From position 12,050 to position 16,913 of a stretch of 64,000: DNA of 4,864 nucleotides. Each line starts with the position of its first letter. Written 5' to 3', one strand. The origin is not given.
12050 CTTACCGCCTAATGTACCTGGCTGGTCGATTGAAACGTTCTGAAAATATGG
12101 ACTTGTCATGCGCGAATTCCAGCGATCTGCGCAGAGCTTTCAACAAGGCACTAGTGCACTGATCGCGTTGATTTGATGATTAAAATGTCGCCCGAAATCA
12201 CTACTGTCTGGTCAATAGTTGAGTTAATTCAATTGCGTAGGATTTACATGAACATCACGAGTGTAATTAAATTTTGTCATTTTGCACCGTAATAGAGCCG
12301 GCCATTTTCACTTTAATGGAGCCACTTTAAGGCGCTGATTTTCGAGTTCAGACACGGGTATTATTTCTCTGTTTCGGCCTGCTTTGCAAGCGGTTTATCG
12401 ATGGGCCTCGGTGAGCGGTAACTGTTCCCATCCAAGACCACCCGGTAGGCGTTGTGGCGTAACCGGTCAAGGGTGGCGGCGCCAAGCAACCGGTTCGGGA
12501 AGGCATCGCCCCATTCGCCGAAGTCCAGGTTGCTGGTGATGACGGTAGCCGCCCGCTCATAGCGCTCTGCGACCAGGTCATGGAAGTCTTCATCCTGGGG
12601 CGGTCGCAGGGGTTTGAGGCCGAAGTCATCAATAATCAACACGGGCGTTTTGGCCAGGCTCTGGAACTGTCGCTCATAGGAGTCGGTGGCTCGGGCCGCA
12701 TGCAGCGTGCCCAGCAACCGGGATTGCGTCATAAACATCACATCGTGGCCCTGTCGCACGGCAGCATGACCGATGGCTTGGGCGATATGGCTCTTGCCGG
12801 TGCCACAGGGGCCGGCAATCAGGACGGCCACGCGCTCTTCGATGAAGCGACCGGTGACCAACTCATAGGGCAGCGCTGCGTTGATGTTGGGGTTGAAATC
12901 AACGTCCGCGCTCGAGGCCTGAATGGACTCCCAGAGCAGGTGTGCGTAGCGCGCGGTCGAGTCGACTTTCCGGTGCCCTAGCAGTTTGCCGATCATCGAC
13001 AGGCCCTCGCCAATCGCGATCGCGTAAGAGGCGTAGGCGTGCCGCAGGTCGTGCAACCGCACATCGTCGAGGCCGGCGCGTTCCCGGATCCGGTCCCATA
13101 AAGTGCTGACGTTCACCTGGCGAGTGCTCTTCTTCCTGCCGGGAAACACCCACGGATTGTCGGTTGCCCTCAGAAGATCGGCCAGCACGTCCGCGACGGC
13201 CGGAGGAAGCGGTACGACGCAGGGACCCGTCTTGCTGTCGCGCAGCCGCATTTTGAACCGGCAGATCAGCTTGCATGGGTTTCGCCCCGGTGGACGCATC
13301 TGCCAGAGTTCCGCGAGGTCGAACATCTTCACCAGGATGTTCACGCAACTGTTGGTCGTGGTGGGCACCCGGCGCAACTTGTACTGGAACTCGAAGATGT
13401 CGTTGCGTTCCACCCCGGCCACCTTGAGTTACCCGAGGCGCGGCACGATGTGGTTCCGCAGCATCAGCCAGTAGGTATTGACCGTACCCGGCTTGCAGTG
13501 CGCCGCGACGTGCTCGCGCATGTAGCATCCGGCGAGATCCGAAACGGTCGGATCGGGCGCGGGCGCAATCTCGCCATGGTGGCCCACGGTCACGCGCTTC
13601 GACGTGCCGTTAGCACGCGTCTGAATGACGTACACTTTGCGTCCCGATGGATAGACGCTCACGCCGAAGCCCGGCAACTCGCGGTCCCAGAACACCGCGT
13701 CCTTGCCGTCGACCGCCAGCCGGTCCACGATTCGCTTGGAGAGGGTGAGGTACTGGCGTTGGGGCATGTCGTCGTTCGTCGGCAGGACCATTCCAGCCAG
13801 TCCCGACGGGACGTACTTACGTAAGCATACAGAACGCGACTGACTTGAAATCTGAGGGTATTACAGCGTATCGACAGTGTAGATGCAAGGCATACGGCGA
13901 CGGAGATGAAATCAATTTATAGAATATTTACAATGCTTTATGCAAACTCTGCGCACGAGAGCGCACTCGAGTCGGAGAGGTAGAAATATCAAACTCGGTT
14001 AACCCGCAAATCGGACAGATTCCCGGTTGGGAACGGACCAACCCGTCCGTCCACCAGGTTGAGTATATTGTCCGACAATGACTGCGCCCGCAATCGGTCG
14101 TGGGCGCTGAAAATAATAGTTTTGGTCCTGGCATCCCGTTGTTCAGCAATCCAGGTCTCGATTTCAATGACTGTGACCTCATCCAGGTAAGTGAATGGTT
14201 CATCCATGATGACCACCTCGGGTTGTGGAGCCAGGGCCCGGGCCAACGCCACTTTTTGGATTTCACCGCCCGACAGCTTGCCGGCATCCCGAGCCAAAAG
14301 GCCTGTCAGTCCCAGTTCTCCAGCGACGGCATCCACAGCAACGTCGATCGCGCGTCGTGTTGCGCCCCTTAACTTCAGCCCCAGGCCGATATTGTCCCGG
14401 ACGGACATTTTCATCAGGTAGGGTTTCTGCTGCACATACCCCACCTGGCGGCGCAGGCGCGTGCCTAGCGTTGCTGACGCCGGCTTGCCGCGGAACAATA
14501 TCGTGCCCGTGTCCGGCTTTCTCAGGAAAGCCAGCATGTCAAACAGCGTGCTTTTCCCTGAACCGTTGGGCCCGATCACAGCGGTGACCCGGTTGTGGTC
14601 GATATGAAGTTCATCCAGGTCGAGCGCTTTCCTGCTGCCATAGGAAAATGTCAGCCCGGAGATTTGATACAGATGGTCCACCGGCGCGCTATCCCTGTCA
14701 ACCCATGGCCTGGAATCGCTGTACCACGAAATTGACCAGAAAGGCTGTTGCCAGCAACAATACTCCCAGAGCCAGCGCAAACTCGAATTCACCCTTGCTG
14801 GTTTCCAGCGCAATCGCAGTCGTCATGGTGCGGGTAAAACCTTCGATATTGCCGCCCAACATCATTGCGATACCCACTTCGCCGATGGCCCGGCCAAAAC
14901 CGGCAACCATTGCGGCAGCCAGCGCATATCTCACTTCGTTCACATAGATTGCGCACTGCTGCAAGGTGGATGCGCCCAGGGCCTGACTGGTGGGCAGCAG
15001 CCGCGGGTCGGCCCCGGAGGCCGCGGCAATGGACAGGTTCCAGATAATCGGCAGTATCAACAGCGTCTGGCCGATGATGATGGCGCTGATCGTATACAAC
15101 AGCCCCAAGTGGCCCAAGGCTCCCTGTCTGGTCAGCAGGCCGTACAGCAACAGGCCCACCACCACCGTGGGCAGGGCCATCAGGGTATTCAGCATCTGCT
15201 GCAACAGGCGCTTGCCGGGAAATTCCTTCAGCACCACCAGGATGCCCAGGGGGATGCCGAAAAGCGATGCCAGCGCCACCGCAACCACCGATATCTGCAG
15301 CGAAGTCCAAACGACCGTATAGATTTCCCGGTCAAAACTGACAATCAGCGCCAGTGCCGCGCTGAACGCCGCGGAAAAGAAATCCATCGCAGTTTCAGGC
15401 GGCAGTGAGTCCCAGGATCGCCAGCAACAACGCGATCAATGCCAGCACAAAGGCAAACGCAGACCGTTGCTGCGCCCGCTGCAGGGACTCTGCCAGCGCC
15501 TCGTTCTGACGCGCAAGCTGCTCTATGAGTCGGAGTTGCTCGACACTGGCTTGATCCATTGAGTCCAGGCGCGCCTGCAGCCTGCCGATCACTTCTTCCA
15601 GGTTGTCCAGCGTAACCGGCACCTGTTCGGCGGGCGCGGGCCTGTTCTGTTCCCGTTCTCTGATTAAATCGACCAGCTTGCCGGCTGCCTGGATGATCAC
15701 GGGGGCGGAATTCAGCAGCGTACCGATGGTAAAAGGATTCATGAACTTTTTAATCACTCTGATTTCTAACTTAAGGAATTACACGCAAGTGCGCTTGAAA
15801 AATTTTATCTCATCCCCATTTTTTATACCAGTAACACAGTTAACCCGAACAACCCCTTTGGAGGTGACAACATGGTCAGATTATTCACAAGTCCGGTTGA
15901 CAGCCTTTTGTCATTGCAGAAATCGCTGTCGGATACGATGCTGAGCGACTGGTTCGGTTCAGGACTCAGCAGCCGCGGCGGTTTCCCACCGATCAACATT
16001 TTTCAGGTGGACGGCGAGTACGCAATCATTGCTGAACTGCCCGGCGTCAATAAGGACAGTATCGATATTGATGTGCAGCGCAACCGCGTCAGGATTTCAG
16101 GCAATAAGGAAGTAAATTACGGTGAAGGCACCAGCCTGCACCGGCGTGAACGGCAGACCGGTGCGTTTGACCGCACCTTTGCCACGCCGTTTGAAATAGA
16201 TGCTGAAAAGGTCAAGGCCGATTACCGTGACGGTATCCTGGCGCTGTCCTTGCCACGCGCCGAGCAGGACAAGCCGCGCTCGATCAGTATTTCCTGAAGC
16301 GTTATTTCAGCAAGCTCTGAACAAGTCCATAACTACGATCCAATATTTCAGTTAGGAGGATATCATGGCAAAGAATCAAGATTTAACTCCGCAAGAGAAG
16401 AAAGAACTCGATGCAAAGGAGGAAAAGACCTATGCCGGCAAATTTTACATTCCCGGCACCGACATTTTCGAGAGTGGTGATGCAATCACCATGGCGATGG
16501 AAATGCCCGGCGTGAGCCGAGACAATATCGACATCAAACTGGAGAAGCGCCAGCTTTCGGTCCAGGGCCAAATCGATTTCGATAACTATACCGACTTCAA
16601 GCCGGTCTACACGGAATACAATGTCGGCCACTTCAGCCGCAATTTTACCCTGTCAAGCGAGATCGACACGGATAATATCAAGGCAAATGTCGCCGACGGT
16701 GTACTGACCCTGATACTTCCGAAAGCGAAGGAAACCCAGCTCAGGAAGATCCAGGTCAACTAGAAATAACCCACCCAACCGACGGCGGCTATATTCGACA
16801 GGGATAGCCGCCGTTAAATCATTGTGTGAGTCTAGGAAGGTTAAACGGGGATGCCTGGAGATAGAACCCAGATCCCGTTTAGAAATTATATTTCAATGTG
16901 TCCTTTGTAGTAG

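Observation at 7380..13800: Decayed mobile/defense island: transposase remnant, IS21 end, and a P4-type integrase killed by a single in-frame TAA and 3' fusion to an istB fragment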

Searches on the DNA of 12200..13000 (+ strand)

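Call 17: search_dna_similar(query=window:12200-13000:+, collection=plasmids, mode=distant, max_rows=15)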
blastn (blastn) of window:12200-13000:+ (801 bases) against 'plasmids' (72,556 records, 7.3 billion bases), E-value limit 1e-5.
Records with a match: 49; places in all: 68; records where one place covers at least 80% of the query: 0.
Best place of each record, by identity: 80-90% 4; 60-80% 45.
By first word of the organism name: Burkholderia 20; Paraburkholderia 7; Caballeronia 7; Novosphingobium 6; Acidithiobacillus 2; Pandoraea 1; Ralstonia 1; Legionella 1; Solidesulfovibrio 1; Cupriavidus 1; and 2 more.
By predicted mobility (MOB-suite, as given by PLSDB): conjugative 24; non-mobilizable 17; mobilizable 8.
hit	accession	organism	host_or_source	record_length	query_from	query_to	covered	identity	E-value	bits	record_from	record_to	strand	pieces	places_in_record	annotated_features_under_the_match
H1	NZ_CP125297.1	Paraburkholderia sabiae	Mimosa caesalpiniifolia,cell ...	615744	216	669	57%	70.3%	2e-47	197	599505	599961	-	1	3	istB: IS21-like element helper ATPase IstB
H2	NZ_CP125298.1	Paraburkholderia sabiae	Mimosa caesalpiniifolia,cell ...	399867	216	669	57%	70.3%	2e-47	197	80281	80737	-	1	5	istB: IS21-like element helper ATPase IstB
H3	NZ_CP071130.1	Caballeronia sp. M1242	Homo sapiens,ETA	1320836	217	667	56%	69.1%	3e-43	184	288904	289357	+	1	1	none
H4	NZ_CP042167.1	Burkholderia contaminans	soil,soil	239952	209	643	54%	70.8%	4e-49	204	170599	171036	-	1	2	istB: IS21-like element ISBmu1 family helper ATPase IstB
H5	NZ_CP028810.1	Burkholderia contaminans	genomic DNA,the respiratory tract of a ...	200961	209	643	54%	70.8%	4e-49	204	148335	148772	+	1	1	istB: IS21-like element ISBmu1 family helper ATPase IstB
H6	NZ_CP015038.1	Burkholderia cenocepacia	Homo sapiens,Cord blood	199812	209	643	54%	70.8%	4e-49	204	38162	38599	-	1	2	istB: IS21-like element ISBmu1 family helper ATPase IstB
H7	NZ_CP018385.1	Burkholderia pseudomallei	Homo sapiens,clinical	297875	209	643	54%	70.8%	4e-49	204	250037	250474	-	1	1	istB: IS21-like element ISBmu1 family helper ATPase IstB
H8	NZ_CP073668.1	Burkholderia contaminans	Homo sapiens,blood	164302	209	643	54%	70.8%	4e-49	204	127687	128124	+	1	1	istB: IS21-like element ISBmu1 family helper ATPase IstB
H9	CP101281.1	Burkholderia sp. FXe9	bacteria,soil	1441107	209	643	54%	70.8%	4e-49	204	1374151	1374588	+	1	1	istB: IS21-like element ISBmu1 family helper ATPase IstB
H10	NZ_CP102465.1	Burkholderia contaminans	Homo sapiens,pure culture,sputum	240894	209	643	54%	70.8%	4e-49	204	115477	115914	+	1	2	istB: IS21-like element ISBmu1 family helper ATPase IstB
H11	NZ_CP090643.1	Burkholderia contaminans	sheep,milk,milk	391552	209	643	54%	70.8%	4e-49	204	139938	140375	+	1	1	istB: IS21-like element ISBmu1 family helper ATPase IstB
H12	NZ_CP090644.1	Burkholderia contaminans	sheep,milk,milk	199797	209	643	54%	70.8%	4e-49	204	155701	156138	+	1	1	istB: IS21-like element ISBmu1 family helper ATPase IstB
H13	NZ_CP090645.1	Burkholderia contaminans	sheep,milk,milk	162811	209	643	54%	70.8%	4e-49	204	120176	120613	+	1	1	istB: IS21-like element ISBmu1 family helper ATPase IstB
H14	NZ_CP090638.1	Burkholderia contaminans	pharmaceutical solution,pharmaceutical ...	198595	209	643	54%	70.8%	4e-49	204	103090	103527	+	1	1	istB: IS21-like element ISBmu1 family helper ATPase IstB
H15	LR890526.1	Burkholderia cepacia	Homo sapiens,catheter tip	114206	209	643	54%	70.8%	4e-49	204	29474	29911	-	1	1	record has no annotation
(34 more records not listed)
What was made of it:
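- Tried and rejected: Only ~70% identity for istB (call 17).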

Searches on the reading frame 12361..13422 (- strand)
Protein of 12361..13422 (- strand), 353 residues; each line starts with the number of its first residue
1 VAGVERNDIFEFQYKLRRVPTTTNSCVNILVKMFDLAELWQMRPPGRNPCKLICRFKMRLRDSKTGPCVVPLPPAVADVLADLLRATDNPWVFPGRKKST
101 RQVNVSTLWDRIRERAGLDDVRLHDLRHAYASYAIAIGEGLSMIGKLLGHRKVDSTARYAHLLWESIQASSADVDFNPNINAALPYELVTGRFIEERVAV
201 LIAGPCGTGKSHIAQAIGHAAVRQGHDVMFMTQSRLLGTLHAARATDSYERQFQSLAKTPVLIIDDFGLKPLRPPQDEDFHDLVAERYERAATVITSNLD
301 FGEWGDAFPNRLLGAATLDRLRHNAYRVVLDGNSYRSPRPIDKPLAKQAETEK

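Call 4: search_protein_families(library=pfam, proteins=[window:12361-13422:-], max_evalue=0.01)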
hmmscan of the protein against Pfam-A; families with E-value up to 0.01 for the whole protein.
window:12361-13422:- (353 aa): 8 families
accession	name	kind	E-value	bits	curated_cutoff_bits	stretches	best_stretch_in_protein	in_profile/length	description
PF01695.23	IstB_IS21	-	8.9e-44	150.2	24.1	1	150-337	46-232/238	IstB-like ATP binding protein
PF00589.27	Phage_integrase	-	1.2e-11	45.2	27.1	1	68-162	67-168/172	Phage integrase family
PF00308.24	Bac_DnaA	-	3.2e-05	24.6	23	1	200-295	37-134/162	Bacterial DnaA ATPAse domain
PF13191.12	AAA_16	-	0.00026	22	32.6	1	199-293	26-129/167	AAA ATPase domain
PF00004.35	AAA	-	0.001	20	21.2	1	200-267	1-66/131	ATPase family associated with various cellular activities (AAA)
PF00158.32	Sigma54_activat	-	0.0015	18.7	20.2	1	192-229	17-54/168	Sigma-54 interaction domain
PF20720.3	nSTAND3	-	0.0018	18.4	27.2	1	194-233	14-53/155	Novel STAND NTPase 3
PF12775.13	AAA_7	-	0.0087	16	25.8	0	186-234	22-70/181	P-loop containing dynein motor region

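Call 12: search_protein_families(library=ncbifam, proteins=[window:12361-13422:-], max_evalue=1)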
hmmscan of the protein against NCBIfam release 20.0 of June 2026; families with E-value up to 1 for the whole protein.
window:12361-13422:- (353 aa): 38 families (the best 25 are shown)
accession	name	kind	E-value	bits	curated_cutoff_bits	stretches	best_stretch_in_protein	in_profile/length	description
NF038214.1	IS21_help_AAA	equivalog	3.1e-56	190.6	200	1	151-337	45-230/232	IS21-like element helper ATPase IstB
NF006616.1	PRK09183.1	subfamily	5.4e-35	120.9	300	1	173-336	76-241/253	IS21-like element helper ATPase IstB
NF005098.0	PRK06526.1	subfamily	1.7e-34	119.5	296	1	173-337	85-249/266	transposase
NF006038.0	PRK08181.1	subfamily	1.8e-25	89.7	317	1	151-340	61-250/271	transposase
NF005992.0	PRK08116.1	subfamily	1.8e-16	60.1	189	1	195-337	112-253/269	hypothetical protein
NF005304.0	PRK06835.1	equivalog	8.2e-15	54.7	215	1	193-313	179-302/330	ATP-binding protein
NF040815.2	recomb_XerA_Arch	equivalog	9.3e-12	45.1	220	1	59-167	147-259/263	site-specific tyrosine recombinase/integron integrase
NF009043.0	PRK12377.1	subfamily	2.1e-10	40.6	389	1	200-337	104-239/248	ATP-binding protein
NF005931.1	PRK07952.1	equivalog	2.2e-10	40.5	357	1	198-337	100-239/246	replicative helicase loader DnaC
NF006505.0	PRK08939.1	equivalog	1.9e-09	37.3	228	1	198-336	157-304/306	primosomal protein DnaI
NF001399.0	PRK00283.1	subfamily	5.4e-09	35.7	279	1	82-169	200-290/300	tyrosine recombinase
TIGR02224.1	recomb_XerC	equivalog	1.3e-08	34.6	335.15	1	102-168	216-283/295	tyrosine recombinase XerC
TIGR02225.1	recomb_XerD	equivalog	1.5e-07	31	329.6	1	92-169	202-281/290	site-specific tyrosine recombinase XerD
TIGR00362.1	DnaA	equivalog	3.3e-07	29.7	343.9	1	200-291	140-233/437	chromosomal replication initiator protein DnaA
NF001154.0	PRK00149.3-3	equivalog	4e-06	26.1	410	1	199-267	152-224/462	chromosomal replication initiator protein DnaA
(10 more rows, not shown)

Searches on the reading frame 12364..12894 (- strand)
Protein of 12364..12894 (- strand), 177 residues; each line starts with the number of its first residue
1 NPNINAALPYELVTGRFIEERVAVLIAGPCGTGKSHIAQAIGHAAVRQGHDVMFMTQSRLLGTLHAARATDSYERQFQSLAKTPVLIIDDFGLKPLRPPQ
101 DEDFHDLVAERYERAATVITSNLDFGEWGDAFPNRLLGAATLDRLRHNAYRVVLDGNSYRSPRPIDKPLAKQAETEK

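Call 19: find_homologous_proteins(query=window:12364-12894:-, max_evalue=1e-20)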
Query seq(177 aa) (177 aa): 7585 proteins with E <= 1e-20 among 8000 candidates; the best 120 are listed.
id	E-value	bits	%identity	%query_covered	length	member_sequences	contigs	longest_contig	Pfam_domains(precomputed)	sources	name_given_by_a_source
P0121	1.1e-100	353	90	100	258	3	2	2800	PF01695.24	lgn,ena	-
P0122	1.1e-94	333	80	100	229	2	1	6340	PF01695.24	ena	-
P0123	4.0e-94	332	83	100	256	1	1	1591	PF01695.24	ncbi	-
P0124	6.0e-94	331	83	100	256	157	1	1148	PF01695.24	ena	-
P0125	1.1e-93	330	82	100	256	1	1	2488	PF01695.24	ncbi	-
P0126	3.6e-93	328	82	100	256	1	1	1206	PF01695.24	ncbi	-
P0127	4.4e-93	328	82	100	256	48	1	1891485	PF01695.24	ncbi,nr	ncbi:MAG: ATP-binding protein [Burkholderiales bacterium]|nr:ATP-binding protein [Burkholderiales ba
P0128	5.7e-93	328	82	100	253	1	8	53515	PF01695.24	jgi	jgi:DNA replication protein DnaC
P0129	5.8e-93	328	82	100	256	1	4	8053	PF01695.24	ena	-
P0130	6.4e-93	328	83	100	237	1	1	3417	PF01695.24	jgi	jgi:DNA replication protein DnaC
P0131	6.9e-93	328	81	100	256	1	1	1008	PF01695.24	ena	-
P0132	1.4e-92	327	82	100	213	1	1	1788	PF01695.24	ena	-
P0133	1.6e-92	326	82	100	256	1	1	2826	PF01695.24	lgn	-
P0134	1.9e-92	326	82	100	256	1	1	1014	PF01695.24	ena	-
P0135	2.4e-92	326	80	100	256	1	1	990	PF01695.24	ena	-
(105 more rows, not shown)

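Call 21: find_encoding_contigs(protein=P0121, flank=5000, max_places=4)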
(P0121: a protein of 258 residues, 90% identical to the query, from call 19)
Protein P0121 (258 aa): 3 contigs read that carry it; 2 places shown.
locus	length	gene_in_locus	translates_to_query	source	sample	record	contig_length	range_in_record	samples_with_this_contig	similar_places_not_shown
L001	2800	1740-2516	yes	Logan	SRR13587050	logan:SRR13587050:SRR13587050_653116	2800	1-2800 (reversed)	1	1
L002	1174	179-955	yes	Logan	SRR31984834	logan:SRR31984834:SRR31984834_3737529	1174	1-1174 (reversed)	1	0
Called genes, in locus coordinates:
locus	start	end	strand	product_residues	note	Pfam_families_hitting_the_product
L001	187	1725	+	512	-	PF00665:rve, PF13683:rve_3 (weak), PF22483:Mu-transpos_C_2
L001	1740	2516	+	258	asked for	PF01695:IstB_IS21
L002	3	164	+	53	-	?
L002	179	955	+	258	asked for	PF01695:IstB_IS21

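Call 22: find_encoding_contigs(protein=P0127, flank=5000, max_places=4)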
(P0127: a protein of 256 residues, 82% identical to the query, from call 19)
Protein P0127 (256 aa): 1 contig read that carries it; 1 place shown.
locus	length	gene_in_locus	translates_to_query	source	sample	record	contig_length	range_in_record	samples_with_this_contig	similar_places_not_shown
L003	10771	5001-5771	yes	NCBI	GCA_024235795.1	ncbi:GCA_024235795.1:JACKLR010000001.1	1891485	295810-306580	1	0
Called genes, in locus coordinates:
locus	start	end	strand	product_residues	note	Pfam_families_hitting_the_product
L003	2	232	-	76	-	-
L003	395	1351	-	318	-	PF08843:AbiEii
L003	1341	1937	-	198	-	-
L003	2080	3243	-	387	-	PF03432:Relaxase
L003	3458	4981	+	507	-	PF00665:rve (weak), PF13683:rve_3 (weak), PF22483:Mu-transpos_C_2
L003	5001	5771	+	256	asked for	PF01695:IstB_IS21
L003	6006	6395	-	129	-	PF21983:NikA-like, PF05713:MobC (faint)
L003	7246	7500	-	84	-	PF00550:PP-binding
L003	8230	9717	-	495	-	PF00149:Metallophos, PF02872:5_nucleotid_C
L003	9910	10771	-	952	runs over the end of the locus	PF00672:HAMP, PF00990:GGDEF, PF00563:EAL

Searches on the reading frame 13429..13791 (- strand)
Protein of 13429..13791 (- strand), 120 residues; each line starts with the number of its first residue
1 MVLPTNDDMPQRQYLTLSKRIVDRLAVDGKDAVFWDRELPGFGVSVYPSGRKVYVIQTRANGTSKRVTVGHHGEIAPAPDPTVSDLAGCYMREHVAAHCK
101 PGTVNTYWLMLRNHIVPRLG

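Call 4: search_protein_families(library=pfam, proteins=[window:13429-13791:-], max_evalue=0.01)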
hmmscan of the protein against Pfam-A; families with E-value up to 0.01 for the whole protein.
window:13429-13791:- (120 aa): 2 families
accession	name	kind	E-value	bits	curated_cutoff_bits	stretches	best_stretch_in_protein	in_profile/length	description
PF13356.12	Arm-DNA-bind_3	-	0.00049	20.6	27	1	34-75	17-54/83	Arm DNA-binding domain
PF14659.12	Phage_int_SAM_3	-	0.004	17.8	22.6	1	82-120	1-38/58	Phage integrase, N-terminal SAM-like domain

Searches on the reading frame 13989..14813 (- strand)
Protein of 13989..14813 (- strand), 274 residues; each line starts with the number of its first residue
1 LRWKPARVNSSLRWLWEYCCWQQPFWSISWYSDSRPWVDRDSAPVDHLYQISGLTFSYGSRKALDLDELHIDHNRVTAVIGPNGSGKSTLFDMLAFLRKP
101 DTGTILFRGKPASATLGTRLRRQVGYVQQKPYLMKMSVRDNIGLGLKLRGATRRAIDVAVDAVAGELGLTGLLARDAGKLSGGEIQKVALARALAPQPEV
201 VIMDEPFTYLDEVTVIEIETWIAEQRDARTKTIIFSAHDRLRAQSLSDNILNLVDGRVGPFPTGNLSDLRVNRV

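Call 4: search_protein_families(library=pfam, proteins=[window:13989-14813:-], max_evalue=0.01)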
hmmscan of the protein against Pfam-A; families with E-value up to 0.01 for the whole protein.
window:13989-14813:- (274 aa): 7 families
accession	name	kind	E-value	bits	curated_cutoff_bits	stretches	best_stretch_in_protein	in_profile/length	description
PF00005.33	ABC_tran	-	1.8e-29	103.5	25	1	68-207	5-136/137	ABC transporter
PF13304.12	AAA_21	-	3e-09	37.8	27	1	76-107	1-38/304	AAA domain, putative AbiEii toxin, Type IV TA system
PF02463.25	SMC_N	-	1.3e-07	31.8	40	1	73-97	23-47/220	RecF/RecN/SMC N terminal domain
PF13555.12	AAA_29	-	2e-06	27.9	27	1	67-98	15-46/61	P-loop containing region of AAA domain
PF13476.12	AAA_23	-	9.3e-05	23.6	27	1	73-96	18-41/201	AAA domain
PF13175.12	AAA_15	-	0.00078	19.6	32.1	1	68-99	18-48/374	AAA ATPase domain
PF13401.12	AAA_22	-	0.0086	16.8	27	0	73-115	4-49/130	AAA domain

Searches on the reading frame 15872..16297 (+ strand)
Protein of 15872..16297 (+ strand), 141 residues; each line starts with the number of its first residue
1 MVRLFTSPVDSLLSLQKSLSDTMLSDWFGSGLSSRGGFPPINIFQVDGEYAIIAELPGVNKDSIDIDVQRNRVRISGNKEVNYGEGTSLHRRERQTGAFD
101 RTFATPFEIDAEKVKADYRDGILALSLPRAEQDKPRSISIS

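Call 48: search_protein_families(library=pfam, proteins=[window:15872-16297:+], max_evalue=0.1)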
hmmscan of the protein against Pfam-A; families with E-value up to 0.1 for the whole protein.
window:15872-16297:+ (141 aa): 2 families
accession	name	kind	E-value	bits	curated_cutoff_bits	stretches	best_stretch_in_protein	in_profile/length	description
PF00011.27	HSP20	-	4.4e-21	75.3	20.8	1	45-141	4-102/102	Hsp20/alpha crystallin family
PF17886.7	ArsA_HSP20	-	0.0046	16.9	22.5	1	47-125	1-61/63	HSP20-like domain found in ArsA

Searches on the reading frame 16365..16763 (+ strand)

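Call 48: search_protein_families(library=pfam, proteins=[window:16365-16763:+], max_evalue=0.1)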
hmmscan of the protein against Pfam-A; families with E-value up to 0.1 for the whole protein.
window:16365-16763:+ (132 aa): 3 families
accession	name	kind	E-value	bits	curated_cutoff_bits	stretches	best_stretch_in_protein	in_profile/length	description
PF00011.27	HSP20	-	6.6e-21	74.8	20.8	1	33-132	1-102/102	Hsp20/alpha crystallin family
PF17886.7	ArsA_HSP20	-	0.0018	18.2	22.5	1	39-115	2-60/63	HSP20-like domain found in ArsA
PF04969.22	CS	-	0.018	16.5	21.3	1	37-120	8-78/78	CS domain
